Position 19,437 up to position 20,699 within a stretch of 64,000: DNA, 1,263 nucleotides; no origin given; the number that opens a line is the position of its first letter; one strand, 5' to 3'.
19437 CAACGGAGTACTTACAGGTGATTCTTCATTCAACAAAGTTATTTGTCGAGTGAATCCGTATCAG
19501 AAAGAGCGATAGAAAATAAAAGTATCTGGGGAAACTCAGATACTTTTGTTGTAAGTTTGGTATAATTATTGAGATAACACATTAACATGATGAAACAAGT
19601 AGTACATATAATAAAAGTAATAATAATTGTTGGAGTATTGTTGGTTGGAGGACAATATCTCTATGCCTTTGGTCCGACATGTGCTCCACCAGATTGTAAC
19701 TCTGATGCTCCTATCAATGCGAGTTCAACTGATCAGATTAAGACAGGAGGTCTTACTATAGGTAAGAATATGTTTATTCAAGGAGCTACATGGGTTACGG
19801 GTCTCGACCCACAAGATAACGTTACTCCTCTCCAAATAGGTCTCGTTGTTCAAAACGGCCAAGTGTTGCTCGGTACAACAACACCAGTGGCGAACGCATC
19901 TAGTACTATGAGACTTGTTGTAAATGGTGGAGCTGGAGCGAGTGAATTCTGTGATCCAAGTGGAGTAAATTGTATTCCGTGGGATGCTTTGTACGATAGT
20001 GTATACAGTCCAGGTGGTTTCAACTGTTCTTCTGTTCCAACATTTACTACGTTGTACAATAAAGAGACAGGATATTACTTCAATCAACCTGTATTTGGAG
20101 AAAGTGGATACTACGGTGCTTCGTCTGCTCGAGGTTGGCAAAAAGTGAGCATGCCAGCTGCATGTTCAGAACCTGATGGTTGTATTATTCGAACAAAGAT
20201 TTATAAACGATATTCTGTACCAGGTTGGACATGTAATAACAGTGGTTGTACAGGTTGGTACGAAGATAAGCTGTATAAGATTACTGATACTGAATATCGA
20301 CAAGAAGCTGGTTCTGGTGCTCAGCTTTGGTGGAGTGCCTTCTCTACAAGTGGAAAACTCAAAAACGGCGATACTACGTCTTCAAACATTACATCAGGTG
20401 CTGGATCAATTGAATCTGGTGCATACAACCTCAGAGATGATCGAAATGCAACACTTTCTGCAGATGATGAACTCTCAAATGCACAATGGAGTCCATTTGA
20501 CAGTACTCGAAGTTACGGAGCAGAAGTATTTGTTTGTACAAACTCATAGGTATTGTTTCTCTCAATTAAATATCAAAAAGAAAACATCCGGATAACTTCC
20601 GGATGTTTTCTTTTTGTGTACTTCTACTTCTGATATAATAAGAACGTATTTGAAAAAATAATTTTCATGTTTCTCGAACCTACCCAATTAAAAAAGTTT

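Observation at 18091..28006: Ten-kb type IV pilus locus with convergent operons and several unannotatable secreted proteins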

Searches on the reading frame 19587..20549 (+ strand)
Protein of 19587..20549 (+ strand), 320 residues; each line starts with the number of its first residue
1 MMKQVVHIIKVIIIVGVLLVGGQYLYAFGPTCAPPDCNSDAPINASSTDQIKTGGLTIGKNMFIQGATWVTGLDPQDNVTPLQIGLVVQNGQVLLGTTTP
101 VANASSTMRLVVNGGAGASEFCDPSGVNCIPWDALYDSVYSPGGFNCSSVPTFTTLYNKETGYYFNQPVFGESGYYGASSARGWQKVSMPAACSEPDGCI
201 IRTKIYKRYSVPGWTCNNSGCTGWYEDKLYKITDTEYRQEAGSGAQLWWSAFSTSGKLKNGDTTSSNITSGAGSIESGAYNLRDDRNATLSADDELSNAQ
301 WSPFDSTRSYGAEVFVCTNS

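Call 3: search_protein_families(library=pfam, proteins=[window:19587-20549:+], max_evalue=0.1)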
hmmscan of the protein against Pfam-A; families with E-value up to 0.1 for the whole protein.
window:19587-20549:+ (320 aa): 0 families

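Call 4: search_protein_families(library=ncbifam, proteins=[window:19587-20549:+], max_evalue=0.1)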
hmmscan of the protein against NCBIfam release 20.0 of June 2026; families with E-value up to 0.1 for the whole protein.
window:19587-20549:+ (320 aa): 0 families

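Call 18: find_homologous_proteins(query=window:19587-20549:+)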
Query window:19587-20549:+ (320 aa): 2 proteins with E <= 0.001 among 1667 candidates.
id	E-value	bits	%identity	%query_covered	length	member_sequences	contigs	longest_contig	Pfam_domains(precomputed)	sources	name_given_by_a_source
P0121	1.1e-217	740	100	100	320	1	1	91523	-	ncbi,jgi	ncbi:MAG: hypothetical protein RL094_164 [Candidatus Parcubacteria bacterium]|jgi:hypothetical prote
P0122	8.0e-41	159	38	91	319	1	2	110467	-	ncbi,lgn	-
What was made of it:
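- Tried and rejected: A single-sequence search with ORF3 in the word-indexed database found only two proteins (call 18).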

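Call 25: search_protein_representatives(protein=window:19587-20549:+)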
Query: 320 residues. Proteins with E-value up to 0.001 (for the whole library): 280; up to 1e-10: 17; up to 1e-30: 2. The best 150 are listed.
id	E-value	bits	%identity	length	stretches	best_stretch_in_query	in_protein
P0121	3.4e-218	739.9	100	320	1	1-320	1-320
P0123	2.5e-36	142.1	41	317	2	93-319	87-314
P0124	2.6e-29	119.1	56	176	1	160-319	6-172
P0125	1.3e-26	110.2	46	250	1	5-155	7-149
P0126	1.5e-22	96.8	37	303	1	3-319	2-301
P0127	5.6e-22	95.0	50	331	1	2-131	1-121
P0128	5.1e-20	88.5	42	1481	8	12-67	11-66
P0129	6.4e-19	84.9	37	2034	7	86-137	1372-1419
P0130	1.5e-17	80.4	38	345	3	178-318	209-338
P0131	1.2e-13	67.6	37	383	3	173-318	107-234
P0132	1.2e-13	67.5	40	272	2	2-159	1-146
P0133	1.3e-13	67.5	36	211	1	2-156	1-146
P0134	1.9e-13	66.9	35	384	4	1-59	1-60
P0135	4.6e-12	62.4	30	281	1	9-318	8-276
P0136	8.4e-12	61.5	37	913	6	13-93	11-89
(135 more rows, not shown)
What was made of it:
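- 19587..20549 (+): ORF3, 320 aa. A short member of the 'F3' fibre-protein family. It has a Sec leader (…LYA|FG), the conserved N-terminus (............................), one degenerate fibre repeat plus a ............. loop, and a C-terminal beta-sandwich tip. 280 representatives at E<=1e-3 in 1.84e9 proteins (call 25).
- Tried and rejected: The exhaustive HMMER search was needed to see the family (call 25).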

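Call 36: predict_structure(alignment_id=A3)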
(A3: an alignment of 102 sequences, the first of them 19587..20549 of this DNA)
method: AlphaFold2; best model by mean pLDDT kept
length: 320 residues; sequences in the alignment: 102
mean_pLDDT: 73.1   pTM: 0.56
mean pLDDT of the five models: 73.1, 70.1, 68.7, 68.4, 66.9
residues with pLDDT >= 90: 37; 70-90: 154; 50-70: 112; < 50: 17
segments of 3 or more residues with pLDDT < 50: 67-70, 178-180
pLDDT, mean of each block of 10 residues (from residue 1): 91 95 68 61 67 71 53 55 64 79 73 83 89 77 75 81 54 49 76 81 86 64 61 85 70 68 80 61 78 75 83 86
secondary structure, 60 per line:
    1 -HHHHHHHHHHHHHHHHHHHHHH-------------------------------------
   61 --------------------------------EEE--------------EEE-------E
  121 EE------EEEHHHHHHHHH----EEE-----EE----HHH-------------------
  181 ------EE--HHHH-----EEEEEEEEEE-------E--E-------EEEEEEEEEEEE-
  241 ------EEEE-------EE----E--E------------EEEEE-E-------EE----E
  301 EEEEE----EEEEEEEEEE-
elements in order: H2-23 E93-95 E110-112 E120-122 E129-131 H132-140 E145-147 H191-194 E200-209 E228-239 E247-250 E280-284 E300-305 E310-319
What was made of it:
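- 19587..20549 (+): AF2 mean pLDDT 73, beta-rich C-terminal half (call 36).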

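Call 41: search_protein_families(library=phrogs, proteins=[window:19587-20549:+], max_evalue=0.01)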
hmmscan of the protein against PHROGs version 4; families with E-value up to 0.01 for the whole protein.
window:19587-20549:+ (320 aa): 0 families

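Call 42: fold_search(model_id=the predicted structure, library=pdb)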
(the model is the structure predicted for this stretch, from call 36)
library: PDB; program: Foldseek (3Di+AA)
matches with E <= 10: 369; with E <= 0.001: 0
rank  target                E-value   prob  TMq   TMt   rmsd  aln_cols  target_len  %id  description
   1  2plv_1                7.1e-02  0.15  0.15  0.16  20.6       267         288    8  STRUCTURAL FACTORS THAT CONTROL CONFORMATIONAL TRANSITIONS AND SEROTYPE SPECIFICITY IN TYPE 3 POLIOVIRUS (released 1989-10-17)
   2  1pov_1                1.6e-01  0.06  0.09  0.11  19.6       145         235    8  ROLE AND MECHANISM OF THE MATURATION CLEAVAGE OF VP0 IN POLIOVIRUS ASSEMBLY: STRUCTURE OF THE EMPTY CAPSID ASSEMBLY IN (released 1995-12-07)
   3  8zb6_A                1.9e-01  0.03  0.08  0.10  19.8       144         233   10  Yeast-expressed polio type 2 stabilized virus-like particles (released 2024-09-18)
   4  9f5p_A                2.0e-01  0.05  0.09  0.10  19.5       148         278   11  Poliovirus type 2 (strain MEF-1) stabilised virus-like particle (PV2 SC6b) from an insect cell expression system. (released 2025-01-29)
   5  8e8y_1                2.0e-01  0.04  0.09  0.10  20.3       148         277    9  9H2 Fab-Sabin poliovirus 2 complex (released 2023-06-21)
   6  9wah_J                2.2e-01  0.08  0.12  0.13  16.3       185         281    8  Yeast-expressed polio type 1 stabilized virus-like particles (released 2026-03-04)
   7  8anw_A                2.3e-01  0.06  0.09  0.11  17.4       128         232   10  Poliovirus type 3 (strain Saukett) stabilised virus-like particle (PV3 SC8). (released 2022-10-12)
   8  5bnn_A                2.6e-01  0.10  0.16  0.17  16.6       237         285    8  Crystal structure of human enterovirus D68 in complex with 6'SL (released 2015-11-18)
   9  5o5b_1                2.9e-01  0.06  0.09  0.12  17.4       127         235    9  Poliovirus type 3 (strain Saukett) stabilized virus-like particle (released 2017-07-12)
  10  6eit_1                3.5e-01  0.03  0.06  0.07  20.3       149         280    8  Coxsackievirus A24v in complex with the D1-D2 fragment of ICAM-1 (released 2018-01-10)
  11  9wai_D                3.9e-01  0.07  0.16  0.18  21.4       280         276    8  Yeast-expressed polio type 1 stablized virus-like particles with 3G10 Fab (released 2026-03-04)
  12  8aw6_A                4.3e-01  0.03  0.08  0.11  16.3       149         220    9  Expanded Coxsackievirus A9 after 0.01% faf-BSA treatment (released 2022-10-26)
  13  1b35_C                4.3e-01  0.03  0.09  0.10  17.3       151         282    6  CRICKET PARALYSIS VIRUS (CRPV) (released 1999-08-09)
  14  6cv3_A                4.6e-01  0.06  0.11  0.14  14.6       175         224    7  CryoEM structure of human enterovirus D68 emptied particle (released 2019-07-24)
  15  3cji_B                4.9e-01  0.06  0.14  0.17  22.6       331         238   10  Structure of Seneca Valley Virus-001 (released 2008-12-16)
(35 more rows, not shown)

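Call 47: search_protein_families(library=pfam, alignment_id=A4, max_evalue=0.001)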
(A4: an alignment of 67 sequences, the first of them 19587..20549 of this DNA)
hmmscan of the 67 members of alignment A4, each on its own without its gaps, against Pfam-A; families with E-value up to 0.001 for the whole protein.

A. member 1, window:19587-20549:+ (320 aa): 0 families

B. families by the number of members that match (of 67 scanned): 10 families
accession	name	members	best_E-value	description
PF13884.11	Peptidase_S74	6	6.7e-19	Chaperone of endosialidase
PF21722.4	Gly_rich_2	2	3.4e-12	Glycine-rich domain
PF00404.24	Dockerin_1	1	1.5e-21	Dockerin type I domain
PF04917.17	Shufflon_N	1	5.7e-14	Bacterial shufflon protein, N-terminal constant region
PF19030.6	TSP1_ADAMTS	1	1.1e-11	Thrombospondin type 1 domain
PF22460.2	Neopullulanase-like_C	1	2.2e-09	Neopullulanase-like, C-terminal domain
PF08517.17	AXH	1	5.7e-07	Ataxin-1 and HBP1 module (AXH)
PF05203.21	Hom_end_hint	1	1.1e-05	Hom_end-associated Hint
PF14623.11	Vint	1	8.4e-05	Hint-domain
PF11617.13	Cu-binding_MopE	1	0.00026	Putative metal-binding motif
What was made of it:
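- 19587..20549 (+): Peptidase_S74 in 6 of 67 members (call 47).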

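Call 58: search_solved_structures(query=A4, max_evalue=5, show_alignments=2)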
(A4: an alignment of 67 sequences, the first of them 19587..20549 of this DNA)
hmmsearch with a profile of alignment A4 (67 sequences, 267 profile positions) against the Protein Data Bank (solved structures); distinct sequences matched with E-value up to 5: 5.
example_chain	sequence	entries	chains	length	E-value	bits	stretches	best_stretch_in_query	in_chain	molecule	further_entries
8ond_A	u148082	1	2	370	5.9e-05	26.3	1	63-160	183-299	bd2133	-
8ol4_A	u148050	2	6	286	0.39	13.8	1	77-190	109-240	Cell wall surface anchor family protein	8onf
8ojn_C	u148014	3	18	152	0.41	13.7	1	81-155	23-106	Cell wall surface anchor family protein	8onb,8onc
5ag8_A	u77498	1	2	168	0.81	12.8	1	39-167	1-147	GINGIPAIN R2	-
5ag9_A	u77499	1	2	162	0.84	12.7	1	39-167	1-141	Gingipain R2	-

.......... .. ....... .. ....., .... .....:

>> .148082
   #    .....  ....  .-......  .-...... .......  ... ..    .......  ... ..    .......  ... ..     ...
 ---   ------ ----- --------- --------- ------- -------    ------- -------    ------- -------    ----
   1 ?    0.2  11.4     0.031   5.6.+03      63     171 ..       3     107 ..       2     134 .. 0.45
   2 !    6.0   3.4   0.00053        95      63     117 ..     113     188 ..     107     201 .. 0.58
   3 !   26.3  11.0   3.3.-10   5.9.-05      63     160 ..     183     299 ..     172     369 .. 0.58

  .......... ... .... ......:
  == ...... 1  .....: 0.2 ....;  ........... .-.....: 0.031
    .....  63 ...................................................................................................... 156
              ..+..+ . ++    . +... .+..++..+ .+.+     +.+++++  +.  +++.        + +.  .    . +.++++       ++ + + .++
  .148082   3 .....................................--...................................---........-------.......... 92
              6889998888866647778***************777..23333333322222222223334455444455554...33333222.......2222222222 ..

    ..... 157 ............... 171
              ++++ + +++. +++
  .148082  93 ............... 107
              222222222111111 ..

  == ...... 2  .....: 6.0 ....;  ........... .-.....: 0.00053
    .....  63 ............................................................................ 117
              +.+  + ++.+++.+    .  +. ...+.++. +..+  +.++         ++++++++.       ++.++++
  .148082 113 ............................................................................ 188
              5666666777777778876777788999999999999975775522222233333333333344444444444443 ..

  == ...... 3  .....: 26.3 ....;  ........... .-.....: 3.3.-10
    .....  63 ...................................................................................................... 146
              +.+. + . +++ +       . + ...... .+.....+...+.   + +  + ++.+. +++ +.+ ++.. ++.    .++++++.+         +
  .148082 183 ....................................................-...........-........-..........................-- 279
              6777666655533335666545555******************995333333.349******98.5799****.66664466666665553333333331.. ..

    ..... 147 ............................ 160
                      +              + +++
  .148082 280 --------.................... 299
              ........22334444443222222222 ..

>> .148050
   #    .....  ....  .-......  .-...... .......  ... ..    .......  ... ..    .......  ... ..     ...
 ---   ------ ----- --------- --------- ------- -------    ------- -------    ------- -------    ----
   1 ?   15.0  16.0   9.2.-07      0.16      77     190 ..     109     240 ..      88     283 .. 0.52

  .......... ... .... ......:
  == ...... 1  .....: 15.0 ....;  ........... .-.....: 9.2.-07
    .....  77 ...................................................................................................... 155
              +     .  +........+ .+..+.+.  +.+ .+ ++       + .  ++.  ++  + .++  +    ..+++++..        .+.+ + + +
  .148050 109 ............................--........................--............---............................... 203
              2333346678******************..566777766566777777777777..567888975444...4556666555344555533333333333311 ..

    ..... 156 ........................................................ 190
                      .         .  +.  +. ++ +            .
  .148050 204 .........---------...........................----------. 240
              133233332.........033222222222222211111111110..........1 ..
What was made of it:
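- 19587..20549 (+): Family profile hits Bd2133 (8OND) at E 5.9e-5 (call 58).
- F3 proteins have tail-fibre motifs and S74 chaperone domains (calls 47, 58).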

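Call 64: find_encoding_contigs(protein=P0122, flank=10000, max_places=3)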
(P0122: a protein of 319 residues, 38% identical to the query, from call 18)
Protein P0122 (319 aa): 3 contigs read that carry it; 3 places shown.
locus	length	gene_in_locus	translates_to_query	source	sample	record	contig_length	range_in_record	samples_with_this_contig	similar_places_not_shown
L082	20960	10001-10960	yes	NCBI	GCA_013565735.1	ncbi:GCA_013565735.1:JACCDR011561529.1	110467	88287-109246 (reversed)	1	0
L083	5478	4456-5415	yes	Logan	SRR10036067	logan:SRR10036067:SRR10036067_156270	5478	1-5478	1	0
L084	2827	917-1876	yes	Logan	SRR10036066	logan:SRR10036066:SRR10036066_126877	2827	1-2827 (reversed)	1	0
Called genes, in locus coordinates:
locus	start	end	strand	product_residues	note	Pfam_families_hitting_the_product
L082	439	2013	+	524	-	PF13555:AAA_29 (faint), PF25199:nSTAND_NTPase5 (faint), PF00005:ABC_tran, PF01935:DUF87 (faint), PF02463:SMC_N (faint), PF05729:NACHT (faint), PF13304:AAA_21 (weak), PF00005:ABC_tran, +2 more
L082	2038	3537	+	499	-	PF13476:AAA_23 (faint), PF24389:ORC-CDC6-like (faint), PF00005:ABC_tran, PF13175:AAA_15 (weak), PF02463:SMC_N (weak), PF12848:ABC_tran_Xtn, PF00005:ABC_tran, PF13304:AAA_21 (weak), +10 more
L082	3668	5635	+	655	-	PF05345:He_PIG (weak), PF00041:fn3, PF01471:PG_binding_1 (faint)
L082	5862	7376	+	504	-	PF00270:DEAD, PF04851:ResIII, PF00271:Helicase_C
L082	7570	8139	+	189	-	PF02600:DsbB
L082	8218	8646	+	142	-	PF00173:Cyt-b5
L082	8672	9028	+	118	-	PF07681:DoxX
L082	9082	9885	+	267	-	-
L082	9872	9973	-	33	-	-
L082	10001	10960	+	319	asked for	-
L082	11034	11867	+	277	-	PF24038:DUF7347 (weak), PF00293:NUDIX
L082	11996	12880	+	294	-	PF03171:2OG-FeII_Oxy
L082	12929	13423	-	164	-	-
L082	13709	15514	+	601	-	PF00009:GTP_EFTU, PF01926:MMR_HSR1, PF03144:GTP_EFTU_D2, PF22042:EF-G_D2, PF00679:EFG_C, PF21018:BipA_C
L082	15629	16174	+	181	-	PF10517:DM13 (weak)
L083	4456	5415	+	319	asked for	-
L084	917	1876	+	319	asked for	-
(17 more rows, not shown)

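Call 70: search_solved_structures(query=A3, max_evalue=5, show_alignments=1)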
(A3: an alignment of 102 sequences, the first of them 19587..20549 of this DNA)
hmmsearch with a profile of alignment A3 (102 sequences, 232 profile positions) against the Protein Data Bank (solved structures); distinct sequences matched with E-value up to 5: 2.
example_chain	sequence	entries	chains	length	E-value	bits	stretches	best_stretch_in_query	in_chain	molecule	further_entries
5ag8_A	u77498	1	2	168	0.12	15.7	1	54-131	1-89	GINGIPAIN R2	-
5ag9_A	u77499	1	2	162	0.5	13.7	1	54-127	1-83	Gingipain R2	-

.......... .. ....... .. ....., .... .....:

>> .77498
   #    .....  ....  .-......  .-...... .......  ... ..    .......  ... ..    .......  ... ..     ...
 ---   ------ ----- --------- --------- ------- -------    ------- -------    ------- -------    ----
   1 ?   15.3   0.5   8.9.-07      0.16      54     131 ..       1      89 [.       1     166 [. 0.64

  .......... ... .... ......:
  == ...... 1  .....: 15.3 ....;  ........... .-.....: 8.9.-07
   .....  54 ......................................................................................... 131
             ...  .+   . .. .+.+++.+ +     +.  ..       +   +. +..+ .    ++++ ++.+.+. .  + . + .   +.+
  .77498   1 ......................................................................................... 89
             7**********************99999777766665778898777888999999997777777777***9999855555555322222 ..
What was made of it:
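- Closest known: Bdellovibrio bacteriovorus MAT. Different: ORF3 itself has only one degenerate repeat and is not detected by MAT structures with its own subfamily profile (call 70).
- ORF3's own subfamily profile does not reach the MAT structures (call 70), and ORF3 has only one degenerate fibre repeat.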
